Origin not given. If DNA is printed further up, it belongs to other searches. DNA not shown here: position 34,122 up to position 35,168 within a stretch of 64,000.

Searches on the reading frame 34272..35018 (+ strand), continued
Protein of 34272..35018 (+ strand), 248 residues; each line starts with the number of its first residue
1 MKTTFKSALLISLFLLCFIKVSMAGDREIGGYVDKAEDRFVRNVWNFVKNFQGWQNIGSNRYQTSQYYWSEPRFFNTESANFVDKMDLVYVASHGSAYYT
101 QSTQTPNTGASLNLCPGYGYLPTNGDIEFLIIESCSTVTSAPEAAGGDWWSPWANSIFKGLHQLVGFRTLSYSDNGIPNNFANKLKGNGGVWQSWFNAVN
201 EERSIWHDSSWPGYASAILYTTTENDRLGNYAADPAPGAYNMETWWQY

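Call 41: search_protein_families(library=pfam, alignment_id=A1, max_evalue=10)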
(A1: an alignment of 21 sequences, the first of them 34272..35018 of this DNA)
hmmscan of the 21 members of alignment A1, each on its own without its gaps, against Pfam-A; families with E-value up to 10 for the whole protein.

A. member 1, window:34272-35018:+ (248 aa): 2 families
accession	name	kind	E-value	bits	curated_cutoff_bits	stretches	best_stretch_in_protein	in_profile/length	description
PF19872.4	DUF6345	-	2.2e-19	70.2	26.9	1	45-246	15-217/221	Family of unknown function (DUF6345)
PF14713.11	DUF4464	-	0.12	12.3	27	1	16-82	103-173/230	Domain of unknown function (DUF4464)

B. families by the number of members that match (of 21 scanned): 5 families
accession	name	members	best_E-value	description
PF19872.4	DUF6345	21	5.4e-25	Family of unknown function (DUF6345)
PF14713.11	DUF4464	1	0.12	Domain of unknown function (DUF4464)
PF17772.7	zf-MYST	1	0.16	MYST family zinc finger domain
PF14046.11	NR_Repeat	1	0.52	Nuclear receptor repeat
PF24851.1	DUF7725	1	0.72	Domain of unknown function (DUF7725)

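Call 54: search_protein_representatives(alignment_id=A1)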
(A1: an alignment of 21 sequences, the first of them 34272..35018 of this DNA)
Query: 21 sequences, 255 profile positions. Proteins with E-value up to 0.001 (for the whole library): 549; up to 1e-10: 187; up to 1e-30: 25. The best 150 are listed.
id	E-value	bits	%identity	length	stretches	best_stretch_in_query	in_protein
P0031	4.5e-128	442.4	-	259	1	4-255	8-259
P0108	3.2e-107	374.1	-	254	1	11-255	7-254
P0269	6.9e-79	281.3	-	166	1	90-255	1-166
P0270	5.4e-76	271.8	-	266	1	8-246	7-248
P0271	2.1e-74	266.6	-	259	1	12-253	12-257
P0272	2.3e-66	240.3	-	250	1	11-254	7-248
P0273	8.3e-59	215.5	-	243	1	10-255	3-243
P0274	1.4e-58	214.8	-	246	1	11-255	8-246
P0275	1.1e-50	188.8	-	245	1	16-255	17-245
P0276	5.8e-50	186.5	-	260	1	14-249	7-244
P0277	1.8e-44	168.5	-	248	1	29-255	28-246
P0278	9.9e-44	166.1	-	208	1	86-254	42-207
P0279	4.4e-43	164.0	-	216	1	84-255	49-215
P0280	2.4e-41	158.3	-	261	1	12-254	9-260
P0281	1.5e-39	152.4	-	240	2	127-222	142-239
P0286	1.0e-31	126.7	-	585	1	69-255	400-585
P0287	1.9e-31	125.9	-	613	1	57-255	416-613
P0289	4.7e-31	124.6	-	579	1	67-255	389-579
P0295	1.8e-28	116.1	-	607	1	27-246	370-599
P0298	8.2e-27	110.7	-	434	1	27-208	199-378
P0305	4.3e-25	105.0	-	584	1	28-253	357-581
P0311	1.1e-23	100.4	-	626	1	60-239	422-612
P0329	9.5e-21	90.8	-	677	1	58-253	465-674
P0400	2.6e-14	69.7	-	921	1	63-253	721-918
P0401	2.7e-14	69.7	-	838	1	21-208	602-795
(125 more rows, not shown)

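Call 55: search_protein_families(library=pfam, proteins=[P0286, P0287, P0289, P0295, P0305, P0311, P0329, P0400, P0401, P0298], max_evalue=0.01)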
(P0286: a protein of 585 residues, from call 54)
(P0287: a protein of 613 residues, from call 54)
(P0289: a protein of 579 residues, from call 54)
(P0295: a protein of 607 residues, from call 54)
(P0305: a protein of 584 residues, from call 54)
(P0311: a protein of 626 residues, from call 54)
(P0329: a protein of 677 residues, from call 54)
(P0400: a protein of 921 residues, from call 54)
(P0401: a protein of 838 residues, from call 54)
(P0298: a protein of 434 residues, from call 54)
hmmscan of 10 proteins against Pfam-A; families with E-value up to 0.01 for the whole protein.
P0286 (585 aa): 1 family
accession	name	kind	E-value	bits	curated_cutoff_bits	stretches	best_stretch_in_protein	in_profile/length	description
PF19872.4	DUF6345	-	2.8e-13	50.3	26.9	1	411-534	55-172/221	Family of unknown function (DUF6345)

P0287 (613 aa): 1 family
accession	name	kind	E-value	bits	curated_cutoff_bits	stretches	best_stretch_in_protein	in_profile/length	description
PF19872.4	DUF6345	-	1.2e-16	61.4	26.9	1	436-561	53-171/221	Family of unknown function (DUF6345)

P0289 (579 aa): 1 family
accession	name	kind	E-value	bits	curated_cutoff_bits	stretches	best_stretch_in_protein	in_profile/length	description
PF19872.4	DUF6345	-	1.1e-14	54.9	26.9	1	394-526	44-173/221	Family of unknown function (DUF6345)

P0295 (607 aa): 1 family
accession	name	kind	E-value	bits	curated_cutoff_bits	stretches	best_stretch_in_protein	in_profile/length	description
PF19872.4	DUF6345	-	5.4e-16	59.2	26.9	1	390-555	19-172/221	Family of unknown function (DUF6345)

P0305 (584 aa): 1 family
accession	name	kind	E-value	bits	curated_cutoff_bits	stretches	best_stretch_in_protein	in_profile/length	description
PF19872.4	DUF6345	-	7.7e-13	48.9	26.9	1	377-530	20-171/221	Family of unknown function (DUF6345)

P0311 (626 aa): 1 family
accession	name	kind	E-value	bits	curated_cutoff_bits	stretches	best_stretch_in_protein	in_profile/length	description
PF19872.4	DUF6345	-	1.2e-14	54.8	26.9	1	441-584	54-181/221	Family of unknown function (DUF6345)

P0329 (677 aa): 1 family
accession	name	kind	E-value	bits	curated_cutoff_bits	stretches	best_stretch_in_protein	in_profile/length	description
PF19872.4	DUF6345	-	5.5e-13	49.3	26.9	1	488-622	55-171/221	Family of unknown function (DUF6345)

P0400 (921 aa): 1 family
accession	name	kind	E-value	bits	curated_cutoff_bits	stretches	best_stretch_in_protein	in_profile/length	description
PF19872.4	DUF6345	-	9.3e-07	29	26.9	1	789-860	101-170/221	Family of unknown function (DUF6345)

P0401 (838 aa): 4 families
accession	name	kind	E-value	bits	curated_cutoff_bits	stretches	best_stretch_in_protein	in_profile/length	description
PF01839.29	FG-GAP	-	5.4e-22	77.7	22.1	4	361-392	5-36/37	FG-GAP repeat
PF13517.12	FG-GAP_3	-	5.9e-20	72.1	26.9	5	365-431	1-60/61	FG-GAP-like repeat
PF19872.4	DUF6345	-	1.1e-15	58.2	26.9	1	654-790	56-173/221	Family of unknown function (DUF6345)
PF07926.17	TPR_MLP1_2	-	0.0016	18.9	36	1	57-141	9-93/129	TPR/MLP1/MLP2-like protein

P0298 (434 aa): 2 families
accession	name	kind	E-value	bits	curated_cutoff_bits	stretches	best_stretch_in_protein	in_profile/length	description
PF03984.19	DUF346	-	8.3e-21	73.9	22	4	134-169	4-39/39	Repeat of unknown function (DUF346)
PF19872.4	DUF6345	-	2.1e-17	63.8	26.9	1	218-380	19-181/221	Family of unknown function (DUF6345)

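Call 70: search_solved_structures(query=A6, max_evalue=10, show_alignments=3)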
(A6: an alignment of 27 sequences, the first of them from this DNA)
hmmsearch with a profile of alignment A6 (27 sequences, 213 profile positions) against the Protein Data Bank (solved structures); distinct sequences matched with E-value up to 10: 5.
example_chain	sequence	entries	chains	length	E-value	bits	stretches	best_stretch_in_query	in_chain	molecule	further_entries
8r3s_A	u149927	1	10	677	0.072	15.6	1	37-99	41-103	Transketolase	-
6ren_A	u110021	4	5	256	0.31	13.6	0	53-83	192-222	3fPizza6-SH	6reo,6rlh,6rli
5nd5_A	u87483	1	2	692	0.37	13.3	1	37-87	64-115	Transketolase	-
5nd6_A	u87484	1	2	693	0.37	13.3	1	37-87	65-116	Transketolase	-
1r9j_A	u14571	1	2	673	1.7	11.1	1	37-82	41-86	transketolase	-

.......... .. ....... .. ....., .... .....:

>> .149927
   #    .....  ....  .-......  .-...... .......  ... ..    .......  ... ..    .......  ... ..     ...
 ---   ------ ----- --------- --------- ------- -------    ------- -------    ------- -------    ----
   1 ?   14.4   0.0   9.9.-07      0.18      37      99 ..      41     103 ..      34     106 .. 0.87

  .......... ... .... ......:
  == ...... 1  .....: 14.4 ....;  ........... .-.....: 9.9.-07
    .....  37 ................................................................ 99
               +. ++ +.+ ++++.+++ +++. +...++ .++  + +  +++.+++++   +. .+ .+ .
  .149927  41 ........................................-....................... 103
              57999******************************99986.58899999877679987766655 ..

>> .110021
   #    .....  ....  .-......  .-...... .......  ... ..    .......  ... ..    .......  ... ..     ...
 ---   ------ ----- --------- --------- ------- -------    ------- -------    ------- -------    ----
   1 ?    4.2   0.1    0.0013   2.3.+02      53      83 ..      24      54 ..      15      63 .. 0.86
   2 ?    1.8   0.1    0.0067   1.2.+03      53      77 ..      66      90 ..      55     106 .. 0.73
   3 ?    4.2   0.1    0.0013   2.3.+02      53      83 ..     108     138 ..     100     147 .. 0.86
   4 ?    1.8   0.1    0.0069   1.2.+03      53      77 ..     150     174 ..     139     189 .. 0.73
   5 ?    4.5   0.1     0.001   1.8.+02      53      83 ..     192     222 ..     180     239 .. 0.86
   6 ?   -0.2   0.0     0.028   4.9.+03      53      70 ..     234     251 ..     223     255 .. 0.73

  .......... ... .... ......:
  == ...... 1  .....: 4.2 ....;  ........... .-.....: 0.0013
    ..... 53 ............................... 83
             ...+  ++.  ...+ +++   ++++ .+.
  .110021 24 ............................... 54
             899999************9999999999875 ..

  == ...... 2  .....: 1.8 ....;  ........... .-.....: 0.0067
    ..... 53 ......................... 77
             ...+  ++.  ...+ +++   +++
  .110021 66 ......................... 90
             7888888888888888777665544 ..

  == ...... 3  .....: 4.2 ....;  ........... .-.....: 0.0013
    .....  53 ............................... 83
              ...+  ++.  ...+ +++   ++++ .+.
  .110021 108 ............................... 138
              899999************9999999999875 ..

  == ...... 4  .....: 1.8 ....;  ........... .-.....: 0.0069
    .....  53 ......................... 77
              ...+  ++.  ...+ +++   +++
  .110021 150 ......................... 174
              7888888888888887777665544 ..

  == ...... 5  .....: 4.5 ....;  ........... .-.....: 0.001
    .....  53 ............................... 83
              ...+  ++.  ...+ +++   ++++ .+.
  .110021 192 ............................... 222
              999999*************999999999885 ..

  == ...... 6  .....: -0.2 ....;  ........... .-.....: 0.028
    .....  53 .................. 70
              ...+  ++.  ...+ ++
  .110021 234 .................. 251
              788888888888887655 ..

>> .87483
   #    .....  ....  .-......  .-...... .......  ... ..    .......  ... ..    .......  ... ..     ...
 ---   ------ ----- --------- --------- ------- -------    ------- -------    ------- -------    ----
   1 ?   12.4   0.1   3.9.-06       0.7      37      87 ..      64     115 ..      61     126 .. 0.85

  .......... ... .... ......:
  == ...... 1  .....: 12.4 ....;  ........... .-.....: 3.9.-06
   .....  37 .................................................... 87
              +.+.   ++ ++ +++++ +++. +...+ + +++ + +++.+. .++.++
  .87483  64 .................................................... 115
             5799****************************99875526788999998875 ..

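Call 72: search_protein_families(library=pfam, proteins=[L019:7593-9830:+, L018:7943-9805:+], max_evalue=0.01)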
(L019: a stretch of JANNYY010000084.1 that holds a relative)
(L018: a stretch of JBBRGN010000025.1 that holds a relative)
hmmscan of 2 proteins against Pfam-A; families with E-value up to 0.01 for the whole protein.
L019:7593-9830:+ (745 aa): 4 families
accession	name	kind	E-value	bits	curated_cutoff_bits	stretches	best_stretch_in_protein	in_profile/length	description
PF01060.29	TTR-52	-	5.2e-06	27.4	24.9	0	170-213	7-51/79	Transthyretin-like family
PF13620.12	CarboxypepD_reg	-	0.0011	19.7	32.3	0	161-205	2-42/82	Carboxypeptidase regulatory-like domain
PF13715.12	CarbopepD_reg_2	-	0.0015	18.9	32.2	0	161-211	1-44/88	CarboxypepD_reg-like domain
PF17936.7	Big_6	-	0.0018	18.9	27.6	0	62-91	34-63/83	Bacterial Ig domain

L018:7943-9805:+ (620 aa): 4 families
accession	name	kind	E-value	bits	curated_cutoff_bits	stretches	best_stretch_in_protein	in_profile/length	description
PF01060.29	TTR-52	-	1.8e-06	28.9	24.9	0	167-208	8-50/79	Transthyretin-like family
PF13620.12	CarboxypepD_reg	-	5.5e-05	23.9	32.3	1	159-202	4-43/82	Carboxypeptidase regulatory-like domain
PF11974.14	bMG3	-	0.00028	21.2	34.9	0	161-204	19-59/103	Bacterial alpha-2-macroglobulin MG3 domain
PF20598.4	DUF6795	-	0.005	17.6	27.4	0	166-214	8-56/103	Domain of unknown function (DUF6795)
